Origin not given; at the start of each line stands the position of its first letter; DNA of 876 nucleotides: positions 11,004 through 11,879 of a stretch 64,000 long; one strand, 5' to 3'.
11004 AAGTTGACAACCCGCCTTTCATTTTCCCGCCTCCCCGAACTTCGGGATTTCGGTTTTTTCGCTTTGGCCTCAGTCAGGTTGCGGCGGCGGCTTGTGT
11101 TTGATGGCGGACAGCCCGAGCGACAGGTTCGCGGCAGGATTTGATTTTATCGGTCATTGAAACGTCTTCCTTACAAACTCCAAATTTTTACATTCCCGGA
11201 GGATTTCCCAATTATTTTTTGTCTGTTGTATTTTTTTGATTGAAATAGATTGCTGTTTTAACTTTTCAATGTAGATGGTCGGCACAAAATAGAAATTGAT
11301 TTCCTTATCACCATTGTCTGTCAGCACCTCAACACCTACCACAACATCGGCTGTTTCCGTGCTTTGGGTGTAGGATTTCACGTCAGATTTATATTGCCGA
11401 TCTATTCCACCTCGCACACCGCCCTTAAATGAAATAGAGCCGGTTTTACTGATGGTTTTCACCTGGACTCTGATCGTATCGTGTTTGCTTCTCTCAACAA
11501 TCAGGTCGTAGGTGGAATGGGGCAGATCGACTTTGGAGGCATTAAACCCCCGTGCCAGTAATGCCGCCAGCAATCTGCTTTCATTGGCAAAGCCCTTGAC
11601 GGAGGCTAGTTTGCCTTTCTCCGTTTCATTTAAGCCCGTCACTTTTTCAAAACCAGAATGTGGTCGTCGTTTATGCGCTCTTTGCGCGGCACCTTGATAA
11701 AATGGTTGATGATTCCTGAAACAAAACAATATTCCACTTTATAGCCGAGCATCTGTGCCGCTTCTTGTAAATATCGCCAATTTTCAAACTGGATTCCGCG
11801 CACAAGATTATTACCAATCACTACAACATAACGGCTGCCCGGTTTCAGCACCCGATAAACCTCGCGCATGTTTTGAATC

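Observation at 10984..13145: AT-rich type II R-M-like cassette inserted at the conserved nadK-recN junction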

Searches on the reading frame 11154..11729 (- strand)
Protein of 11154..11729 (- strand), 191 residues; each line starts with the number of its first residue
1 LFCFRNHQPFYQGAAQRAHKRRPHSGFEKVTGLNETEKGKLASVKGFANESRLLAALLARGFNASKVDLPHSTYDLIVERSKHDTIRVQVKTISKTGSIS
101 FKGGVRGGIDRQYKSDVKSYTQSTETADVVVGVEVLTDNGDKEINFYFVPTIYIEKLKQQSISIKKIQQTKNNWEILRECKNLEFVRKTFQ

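Call 3: search_protein_families(library=pfam, proteins=[window:11154-11729:-], max_evalue=1)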
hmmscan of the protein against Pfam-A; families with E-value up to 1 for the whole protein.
window:11154-11729:- (191 aa): 2 families
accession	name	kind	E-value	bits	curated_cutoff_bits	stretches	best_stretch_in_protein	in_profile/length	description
PF11645.14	PDDEXK_5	-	9.9e-06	26.1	26.1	1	46-122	7-83/138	PD-(D/E)XK endonuclease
PF22626.3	LysX_preATP_grasp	-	0.11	13.1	27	0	50-85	12-47/84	LysX preATP-grasp domain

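Call 4: search_protein_families(library=ncbifam, proteins=[window:11154-11729:-], max_evalue=1)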
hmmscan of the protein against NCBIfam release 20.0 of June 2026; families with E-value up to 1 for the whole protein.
window:11154-11729:- (191 aa): 0 families

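Call 6: search_solved_structures(query=window:11154-11642:-, max_evalue=10, show_alignments=3)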
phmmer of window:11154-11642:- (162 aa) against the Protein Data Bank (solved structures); distinct sequences matched with E-value up to 10: 0.

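Call 8: search_protein_families(library=padloc, proteins=[window:11154-11642:-], max_evalue=1)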
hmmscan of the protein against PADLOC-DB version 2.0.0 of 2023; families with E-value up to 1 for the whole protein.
window:11154-11642:- (162 aa): 0 families

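Call 9: find_homologous_proteins(query=window:11154-11642:-, max_evalue=0.001)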
Query window:11154-11642:- (162 aa): 153 proteins with E <= 0.001 among 247 candidates; the best 120 are listed.
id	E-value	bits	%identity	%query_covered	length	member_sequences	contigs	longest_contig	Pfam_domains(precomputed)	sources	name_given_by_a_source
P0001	6.6e-99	346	100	100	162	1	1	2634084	PF11645.15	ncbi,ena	-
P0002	3.0e-77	275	79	99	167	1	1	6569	PF11645.15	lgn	-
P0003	1.8e-72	260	72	100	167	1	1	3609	PF11645.15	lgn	-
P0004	1.1e-71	258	71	99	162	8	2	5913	-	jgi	jgi:hypothetical protein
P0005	5.6e-71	255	72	96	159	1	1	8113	-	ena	-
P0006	9.9e-71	254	74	99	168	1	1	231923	-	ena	-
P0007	2.0e-70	253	70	99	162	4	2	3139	PF11645.15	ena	-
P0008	2.4e-70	253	70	98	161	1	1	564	PF11645.15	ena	-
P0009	5.4e-70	252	71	99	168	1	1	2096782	PF11645.15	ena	-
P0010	5.0e-69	249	71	94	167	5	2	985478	-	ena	-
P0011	5.7e-69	249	69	97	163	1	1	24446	-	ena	-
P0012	1.1e-68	248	75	93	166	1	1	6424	PF11645.15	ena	-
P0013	3.5e-68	246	72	94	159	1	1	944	-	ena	-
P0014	4.0e-68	246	70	99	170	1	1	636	PF11645.15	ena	-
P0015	9.0e-68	245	69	100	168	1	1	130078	-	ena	-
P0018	3.7e-67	243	69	100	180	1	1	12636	PF11645.15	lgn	-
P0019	4.0e-67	243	69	100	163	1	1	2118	PF11645.15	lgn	-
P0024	1.1e-65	238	69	97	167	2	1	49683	PF11645.15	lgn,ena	-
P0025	1.3e-65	238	69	96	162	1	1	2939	PF11645.15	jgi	-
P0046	6.6e-63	229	65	97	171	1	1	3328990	PF11645.15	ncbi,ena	-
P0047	8.4e-63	229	66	95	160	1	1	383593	PF11645.15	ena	-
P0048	2.7e-62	227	65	96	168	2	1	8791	PF11645.15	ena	-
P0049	5.0e-62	226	67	93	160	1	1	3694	PF11645.15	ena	-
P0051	6.4e-62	226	65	95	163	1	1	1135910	PF11645.15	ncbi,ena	-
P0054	1.4e-61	225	65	98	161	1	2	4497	PF11645.15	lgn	-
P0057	4.1e-61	223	63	99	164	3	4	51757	-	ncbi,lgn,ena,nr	ncbi:MAG: hypothetical protein F4227_03470 [Gammaproteobacteria bacterium]|nr:hypothetical protein [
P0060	7.6e-61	222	68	90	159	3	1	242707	PF11645.15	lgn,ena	-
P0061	7.7e-61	222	64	97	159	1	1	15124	PF11645.15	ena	-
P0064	3.0e-60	220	65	94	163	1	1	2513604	PF11645.15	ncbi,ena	-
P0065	3.9e-60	220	69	91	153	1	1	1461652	PF11645.15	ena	-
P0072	1.8e-59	218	64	95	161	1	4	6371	PF11645.15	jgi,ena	-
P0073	1.9e-59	218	62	98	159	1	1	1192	PF11645.15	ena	-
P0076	2.6e-59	217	63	98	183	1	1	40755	PF11645.15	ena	-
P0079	8.5e-59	216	62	99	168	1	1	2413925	-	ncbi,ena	-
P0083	1.4e-58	215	64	91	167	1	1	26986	PF11645.15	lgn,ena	-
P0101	6.3e-56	206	63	94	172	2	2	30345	PF11645.15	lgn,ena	-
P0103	1.0e-55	206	61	94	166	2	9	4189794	-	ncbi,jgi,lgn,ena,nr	ncbi:MAG: hypothetical protein OXF06_02175 [Bacteroidetes bacterium]|nr:hypothetical protein [Bacter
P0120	1.6e-52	195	63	94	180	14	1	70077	PF11645.15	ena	-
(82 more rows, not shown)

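Call 10: find_encoding_contigs(protein=P0001, flank=6000, max_places=3)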
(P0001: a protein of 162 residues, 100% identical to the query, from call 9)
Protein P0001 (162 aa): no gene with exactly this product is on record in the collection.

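Call 11: find_encoding_contigs(protein=P0103, flank=6000, max_places=4)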
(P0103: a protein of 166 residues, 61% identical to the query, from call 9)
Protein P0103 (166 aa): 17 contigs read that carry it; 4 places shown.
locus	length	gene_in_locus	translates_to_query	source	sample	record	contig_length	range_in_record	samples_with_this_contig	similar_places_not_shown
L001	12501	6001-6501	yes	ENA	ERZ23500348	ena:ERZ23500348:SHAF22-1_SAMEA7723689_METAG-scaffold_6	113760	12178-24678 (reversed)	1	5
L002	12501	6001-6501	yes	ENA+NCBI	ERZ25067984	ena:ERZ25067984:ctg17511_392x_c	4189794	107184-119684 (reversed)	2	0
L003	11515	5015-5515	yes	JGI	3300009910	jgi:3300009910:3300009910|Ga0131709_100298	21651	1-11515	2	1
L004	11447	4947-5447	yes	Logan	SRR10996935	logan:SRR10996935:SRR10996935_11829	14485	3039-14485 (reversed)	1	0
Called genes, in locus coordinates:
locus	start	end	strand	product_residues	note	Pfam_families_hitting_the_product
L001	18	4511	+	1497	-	PF13927:Ig_3 (faint), PF03160:Calx-beta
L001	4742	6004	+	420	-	PF01555:N6_N4_Mtase, PF01170:UPF0020 (faint)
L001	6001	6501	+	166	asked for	-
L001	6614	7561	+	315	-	PF01297:ZnuA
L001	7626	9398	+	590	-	PF13620:CarboxypepD_reg, PF13715:CarbopepD_reg_2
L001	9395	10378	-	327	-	PF01073:3Beta_HSD, PF01370:Epimerase, PF02719:Polysacc_synt_2, PF04321:RmlD_sub_bind, PF05368:NmrA, PF13460:NAD_binding_10, PF16363:GDP_Man_Dehyd, PF07993:NAD_binding_4, +2 more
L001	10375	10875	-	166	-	PF25917:BSH_RND (faint), PF00364:Biotin_lipoyl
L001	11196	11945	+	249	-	PF01209:Ubie_methyltran, PF13489:Methyltransf_23, PF13847:Methyltransf_31, PF08241:Methyltransf_11, PF08242:Methyltransf_12, PF13649:Methyltransf_25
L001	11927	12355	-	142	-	PF13581:HATPase_c_2, PF02518:HATPase_c (weak)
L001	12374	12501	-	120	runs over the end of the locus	PF01740:STAS, PF13466:STAS_2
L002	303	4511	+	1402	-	PF03160:Calx-beta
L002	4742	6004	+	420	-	PF01555:N6_N4_Mtase, PF01170:UPF0020 (faint)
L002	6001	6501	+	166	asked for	-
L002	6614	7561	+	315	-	PF01297:ZnuA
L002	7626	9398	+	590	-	PF13620:CarboxypepD_reg, PF13715:CarbopepD_reg_2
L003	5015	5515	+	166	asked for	-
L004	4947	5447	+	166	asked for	-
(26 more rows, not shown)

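Call 12: find_encoding_contigs(protein=P0046, flank=6000, max_places=3)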
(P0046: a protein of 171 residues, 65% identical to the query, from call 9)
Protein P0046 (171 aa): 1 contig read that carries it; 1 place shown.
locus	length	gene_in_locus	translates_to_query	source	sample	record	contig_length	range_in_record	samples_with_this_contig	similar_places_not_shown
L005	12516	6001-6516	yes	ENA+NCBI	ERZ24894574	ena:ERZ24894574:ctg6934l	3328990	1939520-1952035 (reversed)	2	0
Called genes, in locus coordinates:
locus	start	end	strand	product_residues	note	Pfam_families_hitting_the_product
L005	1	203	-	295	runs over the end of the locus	PF01370:Epimerase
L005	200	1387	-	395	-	PF00999:Na_H_Exchanger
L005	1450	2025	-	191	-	PF00578:AhpC-TSA, PF08534:Redoxin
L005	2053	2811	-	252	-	PF00899:ThiF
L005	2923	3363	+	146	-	PF01967:MoaC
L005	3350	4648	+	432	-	PF03453:MoeA_N, PF00994:MoCF_biosynth, PF03454:MoeA_C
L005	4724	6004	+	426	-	PF01555:N6_N4_Mtase, PF01170:UPF0020 (faint)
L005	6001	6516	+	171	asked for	PF11645:PDDEXK_5 (weak)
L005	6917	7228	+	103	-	-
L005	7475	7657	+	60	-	-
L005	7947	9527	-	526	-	PF21804:Transposase_29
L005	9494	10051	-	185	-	PF13384:HTH_23 (faint), PF13518:HTH_28 (weak), PF13551:HTH_29 (weak)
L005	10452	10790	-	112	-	-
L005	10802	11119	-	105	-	PF05973:Gp49 (weak)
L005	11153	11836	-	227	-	-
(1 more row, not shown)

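Call 20: find_encoding_contigs(protein=P0079, flank=6000, max_places=2)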
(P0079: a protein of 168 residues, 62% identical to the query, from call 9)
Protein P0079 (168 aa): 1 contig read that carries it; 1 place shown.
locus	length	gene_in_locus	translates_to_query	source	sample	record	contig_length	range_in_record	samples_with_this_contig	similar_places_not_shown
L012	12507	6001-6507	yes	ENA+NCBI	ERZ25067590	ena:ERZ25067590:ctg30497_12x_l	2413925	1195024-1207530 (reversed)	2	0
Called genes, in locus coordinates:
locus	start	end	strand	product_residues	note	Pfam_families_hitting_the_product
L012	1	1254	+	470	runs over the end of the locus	PF10396:TrmE_N, PF16897:MMR_HSR1_Xtn (faint), PF03193:RsgA_GTPase (faint), PF12631:MnmE_helical, PF00350:Dynamin_N (faint), PF01926:MMR_HSR1, PF02421:FeoB_N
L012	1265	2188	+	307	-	PF01075:Glyco_transf_9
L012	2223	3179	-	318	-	PF01075:Glyco_transf_9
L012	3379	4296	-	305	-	PF00535:Glycos_transf_2, PF13641:Glyco_tranf_2_3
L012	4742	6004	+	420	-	PF01555:N6_N4_Mtase, PF01170:UPF0020 (faint)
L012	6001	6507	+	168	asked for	-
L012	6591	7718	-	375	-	PF13439:Glyco_transf_4, PF13579:Glyco_trans_4_4, PF20706:GT4-conflict (weak), PF00534:Glycos_transf_1, PF13692:Glyco_trans_1_4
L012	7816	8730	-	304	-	PF06258:Mito_fiss_Elm1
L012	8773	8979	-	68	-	PF10276:zf-CHCC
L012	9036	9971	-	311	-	PF01063:Aminotran_4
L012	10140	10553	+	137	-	PF00581:Rhodanese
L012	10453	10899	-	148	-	-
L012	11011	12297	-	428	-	PF04909:Amidohydro_2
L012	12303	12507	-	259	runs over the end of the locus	PF00902:TatC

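Call 22: predict_structure(alignment_id=A1)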
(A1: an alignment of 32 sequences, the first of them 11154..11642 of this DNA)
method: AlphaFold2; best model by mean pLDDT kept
length: 162 residues; sequences in the alignment: 32
mean_pLDDT: 78.0   pTM: 0.75
mean pLDDT of the five models: 78.0, 75.9, 72.3, 71.9, 70.7
residues with pLDDT >= 90: 63; 70-90: 54; 50-70: 26; < 50: 19
segments of 3 or more residues with pLDDT < 50: 1-3, 76-89
pLDDT, mean of each block of 10 residues (from residue 1): 53 66 90 87 79 89 87 55 39 79 77 79 88 91 94 92 86
secondary structure, 60 per line:
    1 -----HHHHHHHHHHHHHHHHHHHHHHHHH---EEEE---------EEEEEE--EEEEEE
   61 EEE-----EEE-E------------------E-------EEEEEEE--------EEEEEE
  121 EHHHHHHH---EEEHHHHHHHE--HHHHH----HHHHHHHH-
elements in order: H6-30 E34-37 E47-52 E55-63 E69-71 E100-106 E115-121 H122-128 E132-134 H135-141 H145-149 H154-161

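Call 27: find_related_loci(query=A1, collection=viral_contigs, flank=5000)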
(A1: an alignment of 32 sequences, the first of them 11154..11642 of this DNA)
Query A1 (162 aa) in viral_contigs; peptide patterns used: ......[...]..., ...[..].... (x = any residue, [..] = any of these).
4 stretches matched a pattern, but none encodes a relative of the query by tblastn (E <= 1e-3).

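Call 33: find_related_loci(query=A1, collection=metagenome_contigs, flank=5000)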
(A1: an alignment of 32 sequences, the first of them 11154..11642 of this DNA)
Query A1 (162 aa) in metagenome_contigs; peptide patterns used: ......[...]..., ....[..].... (x = any residue, [..] = any of these).
69 stretches matched a pattern; 29 encode a relative of the query (tblastn E <= 1e-3); 29 distinct loci.
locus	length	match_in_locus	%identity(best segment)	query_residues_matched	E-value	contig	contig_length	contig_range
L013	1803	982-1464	71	1-161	6e-83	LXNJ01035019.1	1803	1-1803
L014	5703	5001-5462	64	4-157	5e-67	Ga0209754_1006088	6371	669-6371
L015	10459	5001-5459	64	10-162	5e-66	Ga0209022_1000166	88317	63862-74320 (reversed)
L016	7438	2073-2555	52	1-162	2e-46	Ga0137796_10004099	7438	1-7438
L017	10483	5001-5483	52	1-162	3e-46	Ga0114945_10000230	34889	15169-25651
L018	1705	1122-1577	54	5-157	1e-45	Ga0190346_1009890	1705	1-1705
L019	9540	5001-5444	52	8-157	1e-43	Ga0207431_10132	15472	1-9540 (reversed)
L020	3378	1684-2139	52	10-162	7e-44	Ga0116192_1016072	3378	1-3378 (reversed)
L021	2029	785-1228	52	8-157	1e-43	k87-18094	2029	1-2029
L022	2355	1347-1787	52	8-157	6e-43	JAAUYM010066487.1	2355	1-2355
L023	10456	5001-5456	48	5-157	1e-42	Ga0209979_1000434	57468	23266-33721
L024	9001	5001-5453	49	6-157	2e-41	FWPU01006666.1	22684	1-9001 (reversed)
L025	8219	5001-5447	50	8-157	3e-41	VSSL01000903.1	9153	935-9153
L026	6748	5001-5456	47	4-157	8e-41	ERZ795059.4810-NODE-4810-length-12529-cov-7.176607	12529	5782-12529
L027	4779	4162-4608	50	8-157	6e-41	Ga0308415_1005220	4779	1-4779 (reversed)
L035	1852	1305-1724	54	17-157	3e-40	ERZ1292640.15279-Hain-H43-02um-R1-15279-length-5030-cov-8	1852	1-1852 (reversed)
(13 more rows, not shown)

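Call 35: search_solved_structures(query=A1, max_evalue=10, show_alignments=3)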
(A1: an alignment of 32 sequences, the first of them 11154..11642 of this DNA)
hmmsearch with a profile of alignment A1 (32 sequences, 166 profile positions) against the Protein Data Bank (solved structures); distinct sequences matched with E-value up to 10: 4.
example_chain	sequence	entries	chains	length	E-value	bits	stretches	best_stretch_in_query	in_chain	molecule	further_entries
8hkx_S19P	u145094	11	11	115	0.48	13.2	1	86-139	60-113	30S ribosomal protein S19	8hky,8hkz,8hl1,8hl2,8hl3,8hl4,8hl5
2xfd_A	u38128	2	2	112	1.1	12.1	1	55-121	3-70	CARBOHYDRATE BINDING MODULE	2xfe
2xhh_A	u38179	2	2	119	1.7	11.5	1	55-121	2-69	CARBOHYDRATE BINDING MODULE | CALCIUM-DEPENDENT CARBOHYDRATE BINDING MODULE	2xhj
8c27_A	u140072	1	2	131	3.9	10.3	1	81-159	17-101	PI-2a backbone protein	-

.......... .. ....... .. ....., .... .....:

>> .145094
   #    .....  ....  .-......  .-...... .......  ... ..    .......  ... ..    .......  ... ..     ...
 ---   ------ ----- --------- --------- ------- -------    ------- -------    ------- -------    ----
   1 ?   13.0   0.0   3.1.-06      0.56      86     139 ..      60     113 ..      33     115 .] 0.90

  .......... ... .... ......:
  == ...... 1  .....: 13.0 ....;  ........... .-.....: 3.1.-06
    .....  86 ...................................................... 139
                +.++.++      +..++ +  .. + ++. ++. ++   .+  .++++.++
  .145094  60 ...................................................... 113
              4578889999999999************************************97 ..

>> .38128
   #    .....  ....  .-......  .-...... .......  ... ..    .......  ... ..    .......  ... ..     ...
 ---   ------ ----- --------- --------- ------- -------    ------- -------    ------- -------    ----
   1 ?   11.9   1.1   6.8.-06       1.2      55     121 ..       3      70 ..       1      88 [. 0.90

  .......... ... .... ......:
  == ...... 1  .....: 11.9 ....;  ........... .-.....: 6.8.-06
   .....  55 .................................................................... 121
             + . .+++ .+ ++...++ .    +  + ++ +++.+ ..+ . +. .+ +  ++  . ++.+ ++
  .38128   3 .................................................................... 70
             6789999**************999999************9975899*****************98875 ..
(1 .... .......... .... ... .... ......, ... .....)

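Call 51: search_protein_families(library=pfam, proteins=[L014:2900-3682:+], max_evalue=0.00001)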
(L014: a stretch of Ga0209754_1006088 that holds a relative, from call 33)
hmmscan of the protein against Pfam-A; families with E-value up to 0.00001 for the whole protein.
L014:2900-3682:+ (260 aa): 2 families
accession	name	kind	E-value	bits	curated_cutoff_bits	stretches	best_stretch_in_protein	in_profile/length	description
PF12762.13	DDE_Tnp_IS1595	-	6.8e-19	68.8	27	1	133-243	2-120/153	ISXO2-like transposase domain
PF12760.12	Zn_ribbon_IS1595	-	2e-07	31.3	25.4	1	18-64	2-45/46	Transposase zinc-ribbon domain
